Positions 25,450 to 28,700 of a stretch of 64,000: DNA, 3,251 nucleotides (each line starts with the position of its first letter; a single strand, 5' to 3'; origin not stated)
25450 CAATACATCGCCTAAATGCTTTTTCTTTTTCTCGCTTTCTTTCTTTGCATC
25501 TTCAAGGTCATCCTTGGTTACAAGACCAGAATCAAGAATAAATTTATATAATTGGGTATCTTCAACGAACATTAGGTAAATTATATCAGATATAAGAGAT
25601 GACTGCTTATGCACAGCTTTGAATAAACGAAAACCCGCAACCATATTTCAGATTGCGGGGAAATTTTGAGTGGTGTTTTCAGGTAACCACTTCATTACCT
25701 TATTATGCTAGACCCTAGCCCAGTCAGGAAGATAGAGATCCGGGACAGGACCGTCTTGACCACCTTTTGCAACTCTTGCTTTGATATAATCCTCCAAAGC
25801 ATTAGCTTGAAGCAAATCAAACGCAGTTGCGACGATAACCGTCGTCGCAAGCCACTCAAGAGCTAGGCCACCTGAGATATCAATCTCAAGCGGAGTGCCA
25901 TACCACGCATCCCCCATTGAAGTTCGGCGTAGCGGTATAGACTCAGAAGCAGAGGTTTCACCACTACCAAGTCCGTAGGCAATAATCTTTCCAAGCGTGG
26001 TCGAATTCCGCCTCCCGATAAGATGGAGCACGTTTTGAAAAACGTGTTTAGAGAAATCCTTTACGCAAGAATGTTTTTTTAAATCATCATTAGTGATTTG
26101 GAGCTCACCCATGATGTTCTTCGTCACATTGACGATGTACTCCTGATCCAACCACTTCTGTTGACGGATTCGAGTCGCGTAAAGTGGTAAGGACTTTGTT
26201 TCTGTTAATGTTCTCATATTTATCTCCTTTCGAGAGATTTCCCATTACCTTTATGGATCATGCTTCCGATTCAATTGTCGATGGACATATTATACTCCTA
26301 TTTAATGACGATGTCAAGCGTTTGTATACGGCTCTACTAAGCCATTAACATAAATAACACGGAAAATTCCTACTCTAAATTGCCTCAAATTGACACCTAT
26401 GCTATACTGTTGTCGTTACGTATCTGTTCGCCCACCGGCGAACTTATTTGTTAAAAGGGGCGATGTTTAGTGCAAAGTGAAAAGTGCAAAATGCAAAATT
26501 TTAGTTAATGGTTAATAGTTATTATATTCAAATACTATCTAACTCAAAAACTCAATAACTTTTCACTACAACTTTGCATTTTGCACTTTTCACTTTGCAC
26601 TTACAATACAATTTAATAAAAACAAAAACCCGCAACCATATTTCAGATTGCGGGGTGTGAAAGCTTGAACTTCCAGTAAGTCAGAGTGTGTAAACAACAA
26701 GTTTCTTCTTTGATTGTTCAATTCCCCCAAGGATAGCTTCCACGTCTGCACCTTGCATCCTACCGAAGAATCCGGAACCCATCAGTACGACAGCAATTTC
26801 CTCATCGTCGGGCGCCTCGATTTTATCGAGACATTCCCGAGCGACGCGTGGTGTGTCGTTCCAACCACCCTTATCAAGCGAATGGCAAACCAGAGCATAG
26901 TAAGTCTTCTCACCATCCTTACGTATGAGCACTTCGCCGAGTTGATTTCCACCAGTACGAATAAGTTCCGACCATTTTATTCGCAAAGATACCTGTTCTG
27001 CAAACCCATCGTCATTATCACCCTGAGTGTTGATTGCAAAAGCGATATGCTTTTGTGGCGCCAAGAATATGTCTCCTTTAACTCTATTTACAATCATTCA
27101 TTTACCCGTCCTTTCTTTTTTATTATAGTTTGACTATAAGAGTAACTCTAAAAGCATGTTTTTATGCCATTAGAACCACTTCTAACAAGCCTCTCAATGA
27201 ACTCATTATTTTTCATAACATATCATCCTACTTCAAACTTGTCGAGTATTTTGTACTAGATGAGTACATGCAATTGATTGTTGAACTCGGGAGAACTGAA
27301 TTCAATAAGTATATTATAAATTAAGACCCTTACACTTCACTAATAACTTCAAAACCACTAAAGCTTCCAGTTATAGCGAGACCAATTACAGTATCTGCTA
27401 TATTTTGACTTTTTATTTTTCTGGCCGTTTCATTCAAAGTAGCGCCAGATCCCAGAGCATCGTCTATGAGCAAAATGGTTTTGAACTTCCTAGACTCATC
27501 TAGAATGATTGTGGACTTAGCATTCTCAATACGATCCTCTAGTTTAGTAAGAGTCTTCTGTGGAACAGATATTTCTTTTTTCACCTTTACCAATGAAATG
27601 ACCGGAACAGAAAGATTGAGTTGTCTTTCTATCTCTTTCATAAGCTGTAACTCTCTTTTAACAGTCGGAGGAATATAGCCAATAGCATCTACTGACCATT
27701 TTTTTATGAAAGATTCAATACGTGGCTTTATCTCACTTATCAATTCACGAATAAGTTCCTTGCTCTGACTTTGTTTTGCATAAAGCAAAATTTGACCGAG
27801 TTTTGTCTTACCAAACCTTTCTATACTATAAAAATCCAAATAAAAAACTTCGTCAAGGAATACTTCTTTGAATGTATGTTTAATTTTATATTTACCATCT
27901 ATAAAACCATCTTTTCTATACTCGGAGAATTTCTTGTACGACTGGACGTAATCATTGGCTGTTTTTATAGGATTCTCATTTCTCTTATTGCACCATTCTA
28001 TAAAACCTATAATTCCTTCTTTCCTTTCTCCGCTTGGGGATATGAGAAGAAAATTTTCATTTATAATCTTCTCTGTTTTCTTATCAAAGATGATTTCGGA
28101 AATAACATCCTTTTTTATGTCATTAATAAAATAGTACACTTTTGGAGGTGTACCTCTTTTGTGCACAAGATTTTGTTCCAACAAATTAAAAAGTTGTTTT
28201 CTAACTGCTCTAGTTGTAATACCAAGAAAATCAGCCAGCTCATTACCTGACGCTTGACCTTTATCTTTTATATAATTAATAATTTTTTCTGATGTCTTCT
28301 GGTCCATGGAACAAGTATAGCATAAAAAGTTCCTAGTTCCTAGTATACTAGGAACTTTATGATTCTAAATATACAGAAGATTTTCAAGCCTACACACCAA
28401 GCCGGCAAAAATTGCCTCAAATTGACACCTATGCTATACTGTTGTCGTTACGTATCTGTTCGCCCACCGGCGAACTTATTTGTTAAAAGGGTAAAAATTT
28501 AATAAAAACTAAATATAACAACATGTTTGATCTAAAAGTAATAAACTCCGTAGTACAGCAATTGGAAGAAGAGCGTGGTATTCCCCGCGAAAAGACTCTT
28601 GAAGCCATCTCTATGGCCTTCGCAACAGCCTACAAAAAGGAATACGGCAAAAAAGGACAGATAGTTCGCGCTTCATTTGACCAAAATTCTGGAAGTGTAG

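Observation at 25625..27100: GC-rich two-gene cassette bracketed by identical terminators: unknown protein plus macro-domain-like protein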

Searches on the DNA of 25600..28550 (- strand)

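Call 71: search_rna_families(source=window, start=25600, end=28550, threshold=evalue, max_evalue=10)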
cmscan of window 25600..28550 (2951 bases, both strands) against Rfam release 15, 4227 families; matches with E-value up to 10: 8.
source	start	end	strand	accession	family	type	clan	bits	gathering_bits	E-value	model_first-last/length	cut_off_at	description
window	26458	26610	+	RF04059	MIR5020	Gene; miRNA;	-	23.3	73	0.16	1-109/109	no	MIR5020 microRNA precursor family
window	27780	27872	-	RF01199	snR58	Gene; snRNA; snoRNA; CD-box;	CL00077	19.1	70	9.6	1-97/97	no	Small nucleolar RNA snR58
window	27360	27439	+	RF02716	sno_ncR3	Gene; snRNA; snoRNA; CD-box;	-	18.2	88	1.7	1-75/75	no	Small nucleolar RNA ncR3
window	26666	26720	-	RF00317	snoZ163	Gene; snRNA; snoRNA; CD-box;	-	18.1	39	1.8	1-90/90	no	Small nucleolar RNA Z163/Z177 family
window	28326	28358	+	RF00637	mir-276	Gene; miRNA;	-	15.1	62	4.6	27-66/90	no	mir-276 microRNA precursor family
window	26325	26368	+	RF00032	Histone3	Cis-reg;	-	14.8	34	3.1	1-46/46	no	Histone 3' UTR stem-loop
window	27178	27283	-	RF01929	bxd_1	Gene; lncRNA;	-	14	75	7.7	1-86/86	no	Bithoraxoid conserved region 1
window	28188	28288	+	RF00026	U6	Gene; snRNA; splicing;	CL00009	13.2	44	10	1-105/105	no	U6 spliceosomal RNA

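Call 74: search_rna_families(sources=[L008, L098, L099, L101, L103, L105, L106, L100], threshold=gathering)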
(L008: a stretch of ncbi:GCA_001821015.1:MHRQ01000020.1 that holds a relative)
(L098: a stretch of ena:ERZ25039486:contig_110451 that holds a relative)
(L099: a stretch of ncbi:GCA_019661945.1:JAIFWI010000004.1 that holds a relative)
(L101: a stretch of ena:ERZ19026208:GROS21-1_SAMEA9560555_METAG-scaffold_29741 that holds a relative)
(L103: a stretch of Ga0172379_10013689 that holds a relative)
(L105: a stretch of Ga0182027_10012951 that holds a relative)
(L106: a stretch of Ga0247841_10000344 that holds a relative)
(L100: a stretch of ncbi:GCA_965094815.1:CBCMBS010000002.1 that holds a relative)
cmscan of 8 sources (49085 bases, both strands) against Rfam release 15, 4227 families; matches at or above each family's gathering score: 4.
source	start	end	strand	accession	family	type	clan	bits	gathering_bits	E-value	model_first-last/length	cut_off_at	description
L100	364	436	+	RF00005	tRNA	Gene; tRNA;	CL00001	73.1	29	3.3e-14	1-71/71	no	tRNA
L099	1413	1484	+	RF00005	tRNA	Gene; tRNA;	CL00001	72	29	6.6e-14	1-71/71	no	tRNA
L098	6320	6391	-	RF00005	tRNA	Gene; tRNA;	CL00001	53.9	29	6.5e-09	1-71/71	no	tRNA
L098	6461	6546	+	RF00005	tRNA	Gene; tRNA;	CL00001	46.2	29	8.3e-07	1-71/71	no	tRNA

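Call 77: build_rna_model(alignment_id=A7)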
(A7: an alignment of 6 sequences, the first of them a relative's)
Model R1 built from alignment A7 (6 sequences, 136 columns); structure: RNAalifold consensus.
model positions 128; base pairs 34; branch points 4; effective number of sequences 1.64; information 0.59 bits per position. Calibrated on 0.2 Mb of random sequence (short: E-values are rough).
structure used (alignment columns):
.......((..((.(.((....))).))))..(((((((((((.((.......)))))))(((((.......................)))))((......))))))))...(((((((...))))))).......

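Call 79: search_with_rna_model(model_id=R1, source=window, max_evalue=10, show_alignments=2)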
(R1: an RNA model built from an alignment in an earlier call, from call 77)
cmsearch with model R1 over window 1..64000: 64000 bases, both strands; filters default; matches with E-value up to 10: 2.
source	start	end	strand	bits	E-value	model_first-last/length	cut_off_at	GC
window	26215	26356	-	50.9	9.2e-12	1-128/128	no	0.35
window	6506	6518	+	8.4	2.2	108-120/128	no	0.46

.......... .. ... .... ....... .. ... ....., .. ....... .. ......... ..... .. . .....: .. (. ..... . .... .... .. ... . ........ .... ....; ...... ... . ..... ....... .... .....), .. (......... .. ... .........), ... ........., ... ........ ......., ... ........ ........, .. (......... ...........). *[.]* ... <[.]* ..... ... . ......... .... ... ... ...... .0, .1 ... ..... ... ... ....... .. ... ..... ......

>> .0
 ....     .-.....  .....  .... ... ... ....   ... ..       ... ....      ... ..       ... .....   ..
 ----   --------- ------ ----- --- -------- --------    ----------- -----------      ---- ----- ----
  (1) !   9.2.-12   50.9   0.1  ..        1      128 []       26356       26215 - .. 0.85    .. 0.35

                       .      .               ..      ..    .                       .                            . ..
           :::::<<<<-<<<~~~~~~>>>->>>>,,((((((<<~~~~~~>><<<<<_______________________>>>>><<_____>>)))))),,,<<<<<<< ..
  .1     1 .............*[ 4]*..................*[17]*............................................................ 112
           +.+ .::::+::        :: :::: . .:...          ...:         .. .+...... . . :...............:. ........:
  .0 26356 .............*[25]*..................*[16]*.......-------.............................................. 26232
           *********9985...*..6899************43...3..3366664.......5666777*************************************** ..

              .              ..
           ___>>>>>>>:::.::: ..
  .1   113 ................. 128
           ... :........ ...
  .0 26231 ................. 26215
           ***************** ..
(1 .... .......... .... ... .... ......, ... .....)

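Call 80: search_with_rna_model(model_id=R1, sources=[L001, L002, L003, L004, L005, L006, L007, L008, L009, L010, L011, L092, L093, L094, L095, L096, L097, L098, L099, L100, L101, L102, L103, L104, L105, L106], max_evalue=1)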
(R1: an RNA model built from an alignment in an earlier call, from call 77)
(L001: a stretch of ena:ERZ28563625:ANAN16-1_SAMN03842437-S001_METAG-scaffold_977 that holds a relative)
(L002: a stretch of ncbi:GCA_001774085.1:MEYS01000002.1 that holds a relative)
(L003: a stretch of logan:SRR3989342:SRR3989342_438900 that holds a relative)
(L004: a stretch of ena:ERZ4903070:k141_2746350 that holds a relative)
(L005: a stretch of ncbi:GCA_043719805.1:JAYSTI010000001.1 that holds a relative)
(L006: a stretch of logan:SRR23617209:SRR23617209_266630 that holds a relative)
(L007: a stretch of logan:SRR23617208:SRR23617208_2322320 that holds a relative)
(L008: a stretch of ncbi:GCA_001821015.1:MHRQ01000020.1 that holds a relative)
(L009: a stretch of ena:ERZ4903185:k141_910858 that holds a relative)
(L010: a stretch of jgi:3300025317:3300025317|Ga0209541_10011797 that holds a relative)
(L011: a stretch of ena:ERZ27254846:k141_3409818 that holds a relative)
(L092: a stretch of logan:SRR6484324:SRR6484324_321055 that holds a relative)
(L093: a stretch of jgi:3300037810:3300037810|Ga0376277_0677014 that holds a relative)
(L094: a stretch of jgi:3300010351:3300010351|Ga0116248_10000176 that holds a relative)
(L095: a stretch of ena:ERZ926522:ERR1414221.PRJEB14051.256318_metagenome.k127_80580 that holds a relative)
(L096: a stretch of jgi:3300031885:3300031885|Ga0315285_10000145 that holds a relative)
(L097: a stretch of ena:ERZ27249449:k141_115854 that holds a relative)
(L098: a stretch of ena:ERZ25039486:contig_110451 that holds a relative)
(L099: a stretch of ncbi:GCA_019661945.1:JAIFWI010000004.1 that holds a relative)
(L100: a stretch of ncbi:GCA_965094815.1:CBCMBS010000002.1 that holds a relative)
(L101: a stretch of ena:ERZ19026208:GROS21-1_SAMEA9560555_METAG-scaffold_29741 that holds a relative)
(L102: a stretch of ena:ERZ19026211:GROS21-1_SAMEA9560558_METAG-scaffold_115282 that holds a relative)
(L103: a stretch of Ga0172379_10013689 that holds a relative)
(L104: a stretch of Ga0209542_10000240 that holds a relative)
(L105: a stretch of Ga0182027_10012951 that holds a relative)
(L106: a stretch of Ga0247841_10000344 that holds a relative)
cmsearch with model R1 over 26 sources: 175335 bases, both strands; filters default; matches with E-value up to 1: 13.
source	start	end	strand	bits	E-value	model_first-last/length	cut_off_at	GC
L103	160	287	+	138.4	9.8e-35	1-128/128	no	0.44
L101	114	239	+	126.6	1.4e-31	1-128/128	no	0.43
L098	3873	4003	+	125.4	3e-31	1-128/128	no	0.41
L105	1527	1652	+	124.7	4.7e-31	1-128/128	no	0.48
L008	5875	6003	+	115.4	1.4e-28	1-128/128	no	0.41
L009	5875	6003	+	115.4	1.4e-28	1-128/128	no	0.41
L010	416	544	+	115.4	1.4e-28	1-128/128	no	0.41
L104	2875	3003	+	115.4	1.4e-28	1-128/128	no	0.41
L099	3888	4003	+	99.5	2.5e-24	1-128/128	no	0.46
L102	1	99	+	91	4.8e-22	28-128/128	5'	0.41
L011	1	33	+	15.9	0.062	95-128/128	5'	0.42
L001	11559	11676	+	12.3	0.57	1-128/128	no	0.46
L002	11559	11676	+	12.3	0.57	1-128/128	no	0.46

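Call 81: search_with_rna_model(model_id=R1, sources=[L012, L013, L014, L015, L016, L017, L018, L019, L020, L021, L022, L023, L024, L025, L026, L027, L028, L029, L030, L031, L032, L033, L034, L035, L036, L037, L038, L039, L040, L041, L042, L043, L044, L045, L046, L047, L048, L049, L050, L051, L071], max_evalue=1)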
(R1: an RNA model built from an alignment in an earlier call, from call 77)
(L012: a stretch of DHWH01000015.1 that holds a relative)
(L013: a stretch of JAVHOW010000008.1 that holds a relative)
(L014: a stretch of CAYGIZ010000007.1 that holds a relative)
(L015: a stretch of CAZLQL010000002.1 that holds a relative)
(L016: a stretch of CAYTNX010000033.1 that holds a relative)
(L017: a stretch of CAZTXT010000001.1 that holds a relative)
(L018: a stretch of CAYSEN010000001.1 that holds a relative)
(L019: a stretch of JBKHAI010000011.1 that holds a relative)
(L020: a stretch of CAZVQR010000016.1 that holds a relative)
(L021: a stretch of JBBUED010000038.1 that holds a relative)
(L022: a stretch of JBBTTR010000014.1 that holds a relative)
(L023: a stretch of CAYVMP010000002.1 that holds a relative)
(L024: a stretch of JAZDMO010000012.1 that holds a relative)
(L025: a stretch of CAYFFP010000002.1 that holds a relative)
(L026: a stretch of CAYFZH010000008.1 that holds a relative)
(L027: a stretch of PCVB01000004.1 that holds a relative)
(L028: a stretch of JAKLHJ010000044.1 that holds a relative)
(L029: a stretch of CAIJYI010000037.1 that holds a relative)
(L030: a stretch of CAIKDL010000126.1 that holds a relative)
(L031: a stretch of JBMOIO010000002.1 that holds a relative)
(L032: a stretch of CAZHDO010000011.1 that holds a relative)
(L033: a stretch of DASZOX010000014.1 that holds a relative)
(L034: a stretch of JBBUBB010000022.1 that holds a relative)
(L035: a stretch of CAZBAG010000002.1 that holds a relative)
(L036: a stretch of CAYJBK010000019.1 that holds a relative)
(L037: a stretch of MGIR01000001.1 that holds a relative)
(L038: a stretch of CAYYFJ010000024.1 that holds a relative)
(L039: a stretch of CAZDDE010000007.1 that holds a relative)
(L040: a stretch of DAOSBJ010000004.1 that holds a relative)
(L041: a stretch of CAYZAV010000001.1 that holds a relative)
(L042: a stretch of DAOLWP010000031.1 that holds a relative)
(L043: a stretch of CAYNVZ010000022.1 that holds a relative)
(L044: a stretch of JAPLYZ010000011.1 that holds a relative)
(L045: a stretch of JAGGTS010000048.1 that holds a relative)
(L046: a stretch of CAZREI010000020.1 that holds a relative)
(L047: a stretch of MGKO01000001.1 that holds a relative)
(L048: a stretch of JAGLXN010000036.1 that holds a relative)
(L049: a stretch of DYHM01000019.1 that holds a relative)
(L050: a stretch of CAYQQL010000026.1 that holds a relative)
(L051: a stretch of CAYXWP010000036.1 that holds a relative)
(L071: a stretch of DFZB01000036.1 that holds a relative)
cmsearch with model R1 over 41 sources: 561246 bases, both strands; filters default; matches with E-value up to 1: 0.
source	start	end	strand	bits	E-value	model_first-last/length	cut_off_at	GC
